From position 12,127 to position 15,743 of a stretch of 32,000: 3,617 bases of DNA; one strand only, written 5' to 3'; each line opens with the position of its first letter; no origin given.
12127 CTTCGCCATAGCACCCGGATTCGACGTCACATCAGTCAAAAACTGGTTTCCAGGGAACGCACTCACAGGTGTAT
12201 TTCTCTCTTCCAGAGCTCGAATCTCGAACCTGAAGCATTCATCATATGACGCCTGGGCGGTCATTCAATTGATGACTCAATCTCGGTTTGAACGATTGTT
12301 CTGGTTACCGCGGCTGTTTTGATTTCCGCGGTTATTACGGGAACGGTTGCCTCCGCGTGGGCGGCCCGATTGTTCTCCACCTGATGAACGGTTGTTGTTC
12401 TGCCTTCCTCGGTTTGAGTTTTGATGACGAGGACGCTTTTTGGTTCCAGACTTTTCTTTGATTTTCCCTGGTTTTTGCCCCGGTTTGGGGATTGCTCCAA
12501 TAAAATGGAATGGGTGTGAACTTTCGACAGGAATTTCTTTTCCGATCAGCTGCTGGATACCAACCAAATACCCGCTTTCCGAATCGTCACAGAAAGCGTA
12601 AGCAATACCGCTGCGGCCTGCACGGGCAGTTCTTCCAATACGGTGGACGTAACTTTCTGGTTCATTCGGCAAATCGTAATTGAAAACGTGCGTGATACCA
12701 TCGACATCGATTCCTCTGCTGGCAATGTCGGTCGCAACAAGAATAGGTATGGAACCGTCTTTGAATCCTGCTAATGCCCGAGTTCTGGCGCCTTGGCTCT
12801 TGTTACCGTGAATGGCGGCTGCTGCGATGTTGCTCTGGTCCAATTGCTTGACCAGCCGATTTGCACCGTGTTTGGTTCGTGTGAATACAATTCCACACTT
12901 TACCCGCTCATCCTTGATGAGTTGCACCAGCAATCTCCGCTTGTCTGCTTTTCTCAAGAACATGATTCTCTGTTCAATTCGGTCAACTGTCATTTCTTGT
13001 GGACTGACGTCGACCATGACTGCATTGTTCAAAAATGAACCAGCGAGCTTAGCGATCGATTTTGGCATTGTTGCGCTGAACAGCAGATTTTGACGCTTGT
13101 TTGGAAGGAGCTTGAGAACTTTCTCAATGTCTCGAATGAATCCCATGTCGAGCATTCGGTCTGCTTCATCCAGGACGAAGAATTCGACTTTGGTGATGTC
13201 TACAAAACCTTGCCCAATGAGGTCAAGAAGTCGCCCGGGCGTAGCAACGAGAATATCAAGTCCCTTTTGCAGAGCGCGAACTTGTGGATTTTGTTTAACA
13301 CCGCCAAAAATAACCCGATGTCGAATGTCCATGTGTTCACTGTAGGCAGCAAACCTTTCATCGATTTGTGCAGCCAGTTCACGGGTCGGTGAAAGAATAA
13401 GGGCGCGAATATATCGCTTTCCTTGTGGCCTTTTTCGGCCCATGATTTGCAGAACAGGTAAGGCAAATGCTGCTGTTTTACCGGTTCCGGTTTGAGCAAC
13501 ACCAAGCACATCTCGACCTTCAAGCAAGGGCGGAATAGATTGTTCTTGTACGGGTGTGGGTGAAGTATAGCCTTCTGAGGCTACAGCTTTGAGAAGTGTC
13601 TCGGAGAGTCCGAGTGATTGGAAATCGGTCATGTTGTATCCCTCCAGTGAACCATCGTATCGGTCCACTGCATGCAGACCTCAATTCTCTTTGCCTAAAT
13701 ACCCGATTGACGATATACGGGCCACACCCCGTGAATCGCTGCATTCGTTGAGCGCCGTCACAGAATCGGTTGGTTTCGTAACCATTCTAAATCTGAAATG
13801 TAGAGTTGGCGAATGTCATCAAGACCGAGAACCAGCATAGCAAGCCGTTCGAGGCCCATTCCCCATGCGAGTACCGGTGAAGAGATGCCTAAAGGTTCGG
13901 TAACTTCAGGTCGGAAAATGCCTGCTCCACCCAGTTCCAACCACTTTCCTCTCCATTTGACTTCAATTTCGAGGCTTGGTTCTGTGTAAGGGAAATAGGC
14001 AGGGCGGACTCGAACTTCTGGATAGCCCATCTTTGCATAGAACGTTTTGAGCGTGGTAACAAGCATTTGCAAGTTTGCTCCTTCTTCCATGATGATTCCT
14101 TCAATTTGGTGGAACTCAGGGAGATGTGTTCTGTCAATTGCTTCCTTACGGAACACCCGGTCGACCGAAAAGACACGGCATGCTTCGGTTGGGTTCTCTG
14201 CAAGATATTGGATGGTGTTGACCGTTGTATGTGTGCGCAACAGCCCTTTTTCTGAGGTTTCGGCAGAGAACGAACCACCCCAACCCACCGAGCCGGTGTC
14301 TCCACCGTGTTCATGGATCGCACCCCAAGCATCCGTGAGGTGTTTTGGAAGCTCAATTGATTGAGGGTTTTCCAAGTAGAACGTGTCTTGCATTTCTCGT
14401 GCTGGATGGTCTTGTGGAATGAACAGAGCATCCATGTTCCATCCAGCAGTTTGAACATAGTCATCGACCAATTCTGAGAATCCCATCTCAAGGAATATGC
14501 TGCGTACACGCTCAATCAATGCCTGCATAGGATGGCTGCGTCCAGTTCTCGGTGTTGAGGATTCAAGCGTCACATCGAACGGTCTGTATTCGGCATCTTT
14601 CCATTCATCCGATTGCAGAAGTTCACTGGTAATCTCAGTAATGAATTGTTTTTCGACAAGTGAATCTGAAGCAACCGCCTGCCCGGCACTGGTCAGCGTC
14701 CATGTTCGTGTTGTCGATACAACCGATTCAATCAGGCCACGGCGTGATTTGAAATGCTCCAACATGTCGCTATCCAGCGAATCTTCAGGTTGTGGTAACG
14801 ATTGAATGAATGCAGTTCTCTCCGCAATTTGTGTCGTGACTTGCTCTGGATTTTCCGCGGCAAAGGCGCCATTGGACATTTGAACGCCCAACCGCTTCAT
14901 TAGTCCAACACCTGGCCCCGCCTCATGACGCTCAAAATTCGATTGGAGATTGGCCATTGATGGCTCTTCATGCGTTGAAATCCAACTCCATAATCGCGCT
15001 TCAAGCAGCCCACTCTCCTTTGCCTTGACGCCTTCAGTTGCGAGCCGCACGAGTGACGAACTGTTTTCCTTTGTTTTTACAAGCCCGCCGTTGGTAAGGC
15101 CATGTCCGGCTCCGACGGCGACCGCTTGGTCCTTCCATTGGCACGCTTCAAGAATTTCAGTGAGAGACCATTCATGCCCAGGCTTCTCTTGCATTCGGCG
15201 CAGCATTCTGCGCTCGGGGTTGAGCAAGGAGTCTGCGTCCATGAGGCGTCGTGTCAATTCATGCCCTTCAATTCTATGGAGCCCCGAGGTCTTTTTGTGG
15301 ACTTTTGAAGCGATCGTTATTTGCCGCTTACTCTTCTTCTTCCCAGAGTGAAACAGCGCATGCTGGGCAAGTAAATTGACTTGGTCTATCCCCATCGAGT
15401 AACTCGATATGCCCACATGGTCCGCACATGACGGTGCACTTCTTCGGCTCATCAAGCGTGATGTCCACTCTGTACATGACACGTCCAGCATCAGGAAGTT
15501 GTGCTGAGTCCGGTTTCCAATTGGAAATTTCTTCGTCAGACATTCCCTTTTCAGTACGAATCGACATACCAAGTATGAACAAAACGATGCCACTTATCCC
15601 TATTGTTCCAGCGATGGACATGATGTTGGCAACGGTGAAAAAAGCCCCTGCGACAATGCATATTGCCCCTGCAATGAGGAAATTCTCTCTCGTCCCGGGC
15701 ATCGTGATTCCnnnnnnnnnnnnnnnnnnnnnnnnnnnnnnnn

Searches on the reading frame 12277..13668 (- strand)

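Call 7: search_protein_families(library=pfam, proteins=[window:12277-13668:-], max_evalue=0.01)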
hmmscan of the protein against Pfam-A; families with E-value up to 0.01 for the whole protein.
window:12277-13668:- (463 aa): 3 families
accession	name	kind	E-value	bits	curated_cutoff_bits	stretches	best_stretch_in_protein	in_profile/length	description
PF00270.35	DEAD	-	5e-50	169.9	26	1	38-207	1-166/167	DEAD/DEAH box helicase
PF00271.37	Helicase_C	-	1.2e-31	109.6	23.5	1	243-351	2-110/110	Helicase conserved C-terminal domain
PF04851.21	ResIII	-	4.2e-07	30.5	22.5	1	52-202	24-163/164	Type III restriction enzyme, res subunit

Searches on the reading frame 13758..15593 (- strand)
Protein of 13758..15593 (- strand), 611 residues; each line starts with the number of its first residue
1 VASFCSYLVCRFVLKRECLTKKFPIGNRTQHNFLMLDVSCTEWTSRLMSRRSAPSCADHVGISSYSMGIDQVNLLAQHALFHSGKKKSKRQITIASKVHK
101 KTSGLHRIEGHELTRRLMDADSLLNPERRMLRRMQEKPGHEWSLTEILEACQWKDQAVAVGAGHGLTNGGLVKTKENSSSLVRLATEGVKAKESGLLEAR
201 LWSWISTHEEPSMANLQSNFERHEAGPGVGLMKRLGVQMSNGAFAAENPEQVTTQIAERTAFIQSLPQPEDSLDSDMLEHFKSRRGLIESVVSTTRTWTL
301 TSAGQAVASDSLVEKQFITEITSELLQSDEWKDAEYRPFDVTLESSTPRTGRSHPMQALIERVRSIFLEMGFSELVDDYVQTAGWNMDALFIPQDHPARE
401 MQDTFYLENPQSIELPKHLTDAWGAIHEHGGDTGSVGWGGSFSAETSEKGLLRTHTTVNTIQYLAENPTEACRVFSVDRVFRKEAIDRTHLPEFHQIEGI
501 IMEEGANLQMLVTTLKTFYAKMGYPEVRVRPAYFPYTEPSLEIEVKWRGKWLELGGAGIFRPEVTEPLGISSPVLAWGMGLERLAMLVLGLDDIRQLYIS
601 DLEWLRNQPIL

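Call 7: search_protein_families(library=pfam, proteins=[window:13758-15593:-], max_evalue=0.01)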
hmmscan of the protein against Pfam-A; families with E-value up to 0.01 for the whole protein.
window:13758-15593:- (611 aa): 3 families
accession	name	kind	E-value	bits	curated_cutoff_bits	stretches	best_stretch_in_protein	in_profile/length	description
PF01409.25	tRNA-synt_2d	-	3.5e-86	289.1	19.8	1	339-607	2-245/246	tRNA synthetases class II core domain (F)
PF00152.25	tRNA-synt_2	-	2.7e-07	30.4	25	1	473-498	93-118/308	tRNA synthetases class II (D, K and N)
PF17759.6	tRNA_synthFbeta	-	1.3e-06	28.5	22.4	1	447-576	69-209/214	Phenylalanyl tRNA synthetase beta chain CLM domain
